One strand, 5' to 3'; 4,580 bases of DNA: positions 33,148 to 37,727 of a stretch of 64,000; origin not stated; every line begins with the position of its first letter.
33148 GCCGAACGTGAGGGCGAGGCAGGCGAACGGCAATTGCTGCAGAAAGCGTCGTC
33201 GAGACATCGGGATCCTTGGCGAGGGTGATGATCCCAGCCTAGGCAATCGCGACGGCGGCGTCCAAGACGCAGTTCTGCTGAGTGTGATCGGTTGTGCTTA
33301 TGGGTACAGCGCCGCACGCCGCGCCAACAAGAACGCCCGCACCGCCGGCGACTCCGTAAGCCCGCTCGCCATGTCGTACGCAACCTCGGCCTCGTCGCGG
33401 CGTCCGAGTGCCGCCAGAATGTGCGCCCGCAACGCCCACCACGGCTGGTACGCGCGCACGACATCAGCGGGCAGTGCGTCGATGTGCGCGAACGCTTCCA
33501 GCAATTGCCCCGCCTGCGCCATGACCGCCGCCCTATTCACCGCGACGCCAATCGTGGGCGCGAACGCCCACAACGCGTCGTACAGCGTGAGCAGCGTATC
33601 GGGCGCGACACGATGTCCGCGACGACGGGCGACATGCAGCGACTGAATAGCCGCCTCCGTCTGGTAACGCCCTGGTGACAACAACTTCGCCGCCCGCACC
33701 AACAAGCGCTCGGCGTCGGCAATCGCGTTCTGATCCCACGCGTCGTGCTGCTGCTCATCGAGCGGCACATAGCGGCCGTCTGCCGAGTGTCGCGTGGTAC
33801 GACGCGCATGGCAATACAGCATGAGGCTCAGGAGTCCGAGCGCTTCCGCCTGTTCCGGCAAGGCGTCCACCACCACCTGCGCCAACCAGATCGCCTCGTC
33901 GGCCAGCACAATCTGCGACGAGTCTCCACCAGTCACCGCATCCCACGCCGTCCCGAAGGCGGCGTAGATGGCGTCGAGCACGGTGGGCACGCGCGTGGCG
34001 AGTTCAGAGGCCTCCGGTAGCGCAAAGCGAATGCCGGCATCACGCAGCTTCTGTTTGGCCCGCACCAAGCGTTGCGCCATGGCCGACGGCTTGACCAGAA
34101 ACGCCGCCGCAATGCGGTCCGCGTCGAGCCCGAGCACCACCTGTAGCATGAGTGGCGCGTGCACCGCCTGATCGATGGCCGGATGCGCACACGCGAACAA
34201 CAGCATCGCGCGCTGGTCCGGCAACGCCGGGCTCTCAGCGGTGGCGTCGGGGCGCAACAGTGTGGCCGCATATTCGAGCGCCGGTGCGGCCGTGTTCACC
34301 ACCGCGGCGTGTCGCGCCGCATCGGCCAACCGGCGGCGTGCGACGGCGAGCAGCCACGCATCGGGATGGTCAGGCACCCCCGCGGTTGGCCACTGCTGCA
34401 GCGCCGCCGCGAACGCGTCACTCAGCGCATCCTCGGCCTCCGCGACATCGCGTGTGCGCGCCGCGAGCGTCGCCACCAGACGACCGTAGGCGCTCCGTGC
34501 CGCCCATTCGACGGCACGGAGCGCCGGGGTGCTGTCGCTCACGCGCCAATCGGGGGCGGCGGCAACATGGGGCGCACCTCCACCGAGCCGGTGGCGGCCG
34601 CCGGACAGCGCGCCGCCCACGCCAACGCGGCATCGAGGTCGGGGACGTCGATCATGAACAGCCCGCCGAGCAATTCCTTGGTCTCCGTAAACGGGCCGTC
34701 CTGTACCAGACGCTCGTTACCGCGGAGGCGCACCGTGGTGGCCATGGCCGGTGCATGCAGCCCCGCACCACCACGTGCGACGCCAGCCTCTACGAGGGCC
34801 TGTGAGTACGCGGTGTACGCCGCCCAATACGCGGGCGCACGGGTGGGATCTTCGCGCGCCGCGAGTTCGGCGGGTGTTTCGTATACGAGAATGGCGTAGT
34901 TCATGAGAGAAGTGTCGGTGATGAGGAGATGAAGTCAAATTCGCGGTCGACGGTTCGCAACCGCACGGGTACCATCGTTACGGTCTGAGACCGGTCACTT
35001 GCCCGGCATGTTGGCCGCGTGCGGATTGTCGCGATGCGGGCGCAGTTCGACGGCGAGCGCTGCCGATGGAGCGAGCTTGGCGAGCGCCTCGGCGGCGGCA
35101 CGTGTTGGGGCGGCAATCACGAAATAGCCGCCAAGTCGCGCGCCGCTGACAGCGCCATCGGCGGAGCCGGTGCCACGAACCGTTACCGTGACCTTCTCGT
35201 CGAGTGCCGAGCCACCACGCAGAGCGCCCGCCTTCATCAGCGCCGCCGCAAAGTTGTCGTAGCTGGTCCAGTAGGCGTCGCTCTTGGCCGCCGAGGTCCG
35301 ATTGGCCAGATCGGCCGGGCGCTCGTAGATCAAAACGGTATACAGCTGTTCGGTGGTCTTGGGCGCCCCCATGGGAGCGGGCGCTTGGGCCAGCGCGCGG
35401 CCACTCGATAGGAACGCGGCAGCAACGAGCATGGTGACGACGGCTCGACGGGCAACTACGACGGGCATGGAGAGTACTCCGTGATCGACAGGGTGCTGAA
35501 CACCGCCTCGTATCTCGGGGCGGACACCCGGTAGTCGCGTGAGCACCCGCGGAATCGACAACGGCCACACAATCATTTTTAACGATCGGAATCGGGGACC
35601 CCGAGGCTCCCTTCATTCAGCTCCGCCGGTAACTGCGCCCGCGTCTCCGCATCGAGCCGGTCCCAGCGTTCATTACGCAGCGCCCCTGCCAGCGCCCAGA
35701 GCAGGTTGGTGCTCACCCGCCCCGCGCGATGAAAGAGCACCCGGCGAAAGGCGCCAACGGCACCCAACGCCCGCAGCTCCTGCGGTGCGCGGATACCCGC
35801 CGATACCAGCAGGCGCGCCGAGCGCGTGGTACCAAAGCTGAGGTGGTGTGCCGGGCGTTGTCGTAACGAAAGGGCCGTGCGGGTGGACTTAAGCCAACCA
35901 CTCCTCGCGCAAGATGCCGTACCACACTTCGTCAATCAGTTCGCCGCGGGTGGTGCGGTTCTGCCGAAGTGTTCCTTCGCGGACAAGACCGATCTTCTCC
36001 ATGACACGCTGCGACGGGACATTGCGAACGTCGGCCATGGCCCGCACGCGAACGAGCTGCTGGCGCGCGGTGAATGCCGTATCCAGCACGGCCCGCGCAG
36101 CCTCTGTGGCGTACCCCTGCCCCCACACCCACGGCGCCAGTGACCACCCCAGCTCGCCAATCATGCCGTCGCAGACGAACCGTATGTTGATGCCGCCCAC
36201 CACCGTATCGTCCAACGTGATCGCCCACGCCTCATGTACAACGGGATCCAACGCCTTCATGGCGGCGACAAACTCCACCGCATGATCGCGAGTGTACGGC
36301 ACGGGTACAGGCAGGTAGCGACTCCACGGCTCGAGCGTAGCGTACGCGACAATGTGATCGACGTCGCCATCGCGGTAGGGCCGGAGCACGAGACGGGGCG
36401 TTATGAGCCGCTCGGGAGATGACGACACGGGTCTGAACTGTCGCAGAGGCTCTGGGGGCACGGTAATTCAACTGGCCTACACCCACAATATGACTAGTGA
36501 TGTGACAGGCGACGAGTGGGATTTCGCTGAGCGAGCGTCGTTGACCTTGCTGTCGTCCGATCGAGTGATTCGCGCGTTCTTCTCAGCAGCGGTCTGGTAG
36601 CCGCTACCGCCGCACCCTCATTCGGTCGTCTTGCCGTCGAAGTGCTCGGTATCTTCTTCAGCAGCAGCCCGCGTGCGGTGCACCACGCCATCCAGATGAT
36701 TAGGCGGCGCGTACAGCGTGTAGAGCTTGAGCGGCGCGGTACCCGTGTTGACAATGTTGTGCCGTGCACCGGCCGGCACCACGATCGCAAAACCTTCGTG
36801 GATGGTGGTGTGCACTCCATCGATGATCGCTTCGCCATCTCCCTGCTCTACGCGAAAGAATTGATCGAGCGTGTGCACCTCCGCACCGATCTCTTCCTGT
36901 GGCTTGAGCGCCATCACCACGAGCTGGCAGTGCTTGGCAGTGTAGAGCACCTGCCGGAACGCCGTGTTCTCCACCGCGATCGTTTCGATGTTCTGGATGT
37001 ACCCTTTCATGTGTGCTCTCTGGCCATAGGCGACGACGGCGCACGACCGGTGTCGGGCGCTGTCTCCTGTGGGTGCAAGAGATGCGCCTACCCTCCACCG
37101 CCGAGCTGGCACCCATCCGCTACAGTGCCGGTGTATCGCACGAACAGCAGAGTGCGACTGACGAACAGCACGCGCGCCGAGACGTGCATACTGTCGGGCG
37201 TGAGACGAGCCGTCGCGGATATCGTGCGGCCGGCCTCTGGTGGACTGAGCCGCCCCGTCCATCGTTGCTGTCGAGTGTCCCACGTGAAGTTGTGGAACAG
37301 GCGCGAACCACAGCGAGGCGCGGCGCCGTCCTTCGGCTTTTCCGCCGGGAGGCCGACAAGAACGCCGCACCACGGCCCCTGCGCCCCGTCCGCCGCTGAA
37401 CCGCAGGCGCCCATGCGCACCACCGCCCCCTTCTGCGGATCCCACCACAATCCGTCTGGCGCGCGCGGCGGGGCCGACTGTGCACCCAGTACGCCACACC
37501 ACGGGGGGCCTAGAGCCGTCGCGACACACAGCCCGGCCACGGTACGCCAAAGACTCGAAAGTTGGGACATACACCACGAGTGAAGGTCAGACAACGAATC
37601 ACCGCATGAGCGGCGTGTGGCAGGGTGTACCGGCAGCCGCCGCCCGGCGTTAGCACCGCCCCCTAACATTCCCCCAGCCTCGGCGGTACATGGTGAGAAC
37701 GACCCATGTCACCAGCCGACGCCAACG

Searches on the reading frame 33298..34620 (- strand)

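Call 71: search_protein_families(library=pfam, proteins=[window:33298-34620:-], max_evalue=0.001)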
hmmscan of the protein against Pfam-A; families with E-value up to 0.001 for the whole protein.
window:33298-34620:- (440 aa): 3 families
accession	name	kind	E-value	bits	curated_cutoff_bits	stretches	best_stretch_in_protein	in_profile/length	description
PF20239.3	DUF6596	-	8.7e-28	97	27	1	210-311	1-102/102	Family of unknown function (DUF6596)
PF04542.20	Sigma70_r2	-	1.3e-07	31.8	24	1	44-105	4-68/71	Sigma-70 region 2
PF08281.18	Sigma70_r4_2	-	0.00044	20.3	25.7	0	154-192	16-54/54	Sigma-70, region 4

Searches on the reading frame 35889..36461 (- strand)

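Call 71: search_protein_families(library=pfam, proteins=[window:35889-36461:-], max_evalue=0.001)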
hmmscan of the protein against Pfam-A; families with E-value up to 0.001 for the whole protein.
window:35889-36461:- (190 aa): 3 families
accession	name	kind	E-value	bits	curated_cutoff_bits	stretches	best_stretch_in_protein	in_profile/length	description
PF13302.13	Acetyltransf_3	-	1.6e-27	97.3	25.4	1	23-159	1-137/138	Acetyltransferase (GNAT) domain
PF00583.31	Acetyltransf_1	-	1.9e-07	31.8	20.7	1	77-158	34-115/116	Acetyltransferase (GNAT) family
PF13523.12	Acetyltransf_8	-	0.00092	19.3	27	0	111-164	90-142/145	Acetyltransferase (GNAT) domain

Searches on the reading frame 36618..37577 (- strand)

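Call 6: search_protein_families(library=pfam, proteins=[window:36618-37577:-], max_evalue=0.01)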
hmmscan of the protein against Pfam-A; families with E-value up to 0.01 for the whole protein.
window:36618-37577:- (319 aa): 2 families
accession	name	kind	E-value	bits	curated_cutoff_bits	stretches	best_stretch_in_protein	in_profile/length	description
PF07883.17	Cupin_2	-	3.7e-14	52.6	27.2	1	221-288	2-69/70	Cupin domain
PF01050.24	MannoseP_isomer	-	0.0097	16.5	23.6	0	210-286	21-98/116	Mannose-6-phosphate isomerase C-terminal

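Call 7: search_protein_families(library=ncbifam, proteins=[window:36618-37577:-], max_evalue=0.01)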
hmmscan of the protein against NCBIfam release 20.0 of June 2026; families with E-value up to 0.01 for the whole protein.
window:36618-37577:- (319 aa): 0 families

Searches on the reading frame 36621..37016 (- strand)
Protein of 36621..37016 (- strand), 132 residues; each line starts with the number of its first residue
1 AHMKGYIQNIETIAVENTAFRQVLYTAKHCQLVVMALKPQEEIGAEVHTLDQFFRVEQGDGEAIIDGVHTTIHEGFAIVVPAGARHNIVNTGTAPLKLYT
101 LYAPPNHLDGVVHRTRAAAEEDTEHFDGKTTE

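Call 52: search_protein_families(library=pfam, proteins=[window:36621-37016:-], max_evalue=1)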
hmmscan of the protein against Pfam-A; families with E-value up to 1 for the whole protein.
window:36621-37016:- (132 aa): 5 families
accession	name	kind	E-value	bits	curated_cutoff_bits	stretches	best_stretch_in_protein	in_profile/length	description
PF07883.17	Cupin_2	-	4.1e-15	55.7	27.2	1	34-101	2-69/70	Cupin domain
PF01050.24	MannoseP_isomer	-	0.0015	19.1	23.6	1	23-99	21-98/116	Mannose-6-phosphate isomerase C-terminal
PF02311.25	AraC_binding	-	0.028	14.6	21.1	1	56-116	29-89/135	AraC-like ligand binding domain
PF00190.28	Cupin_1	-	0.062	13.3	22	1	68-103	79-114/151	Cupin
PF22298.2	Tsr1_G-like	-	0.11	12.7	27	1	4-56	46-96/161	Tsr1, G-like domain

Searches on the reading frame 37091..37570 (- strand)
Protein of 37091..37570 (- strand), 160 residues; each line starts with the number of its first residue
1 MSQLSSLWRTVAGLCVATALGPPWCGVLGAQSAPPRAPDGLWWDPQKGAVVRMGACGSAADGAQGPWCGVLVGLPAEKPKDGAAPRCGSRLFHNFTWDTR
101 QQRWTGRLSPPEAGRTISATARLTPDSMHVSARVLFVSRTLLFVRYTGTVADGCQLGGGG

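Call 52: search_protein_families(library=pfam, proteins=[window:37091-37570:-], max_evalue=1)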
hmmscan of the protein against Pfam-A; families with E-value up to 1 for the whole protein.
window:37091-37570:- (160 aa): 1 family
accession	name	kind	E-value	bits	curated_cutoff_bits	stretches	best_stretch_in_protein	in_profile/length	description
PF09917.15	DUF2147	-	1e-06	29.7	27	1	40-141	1-108/112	Uncharacterized protein conserved in bacteria (DUF2147)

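Call 53: search_solved_structures(query=window:37091-37570:-, max_evalue=10)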
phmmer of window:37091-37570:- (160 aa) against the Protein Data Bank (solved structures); distinct sequences matched with E-value up to 10: 0.
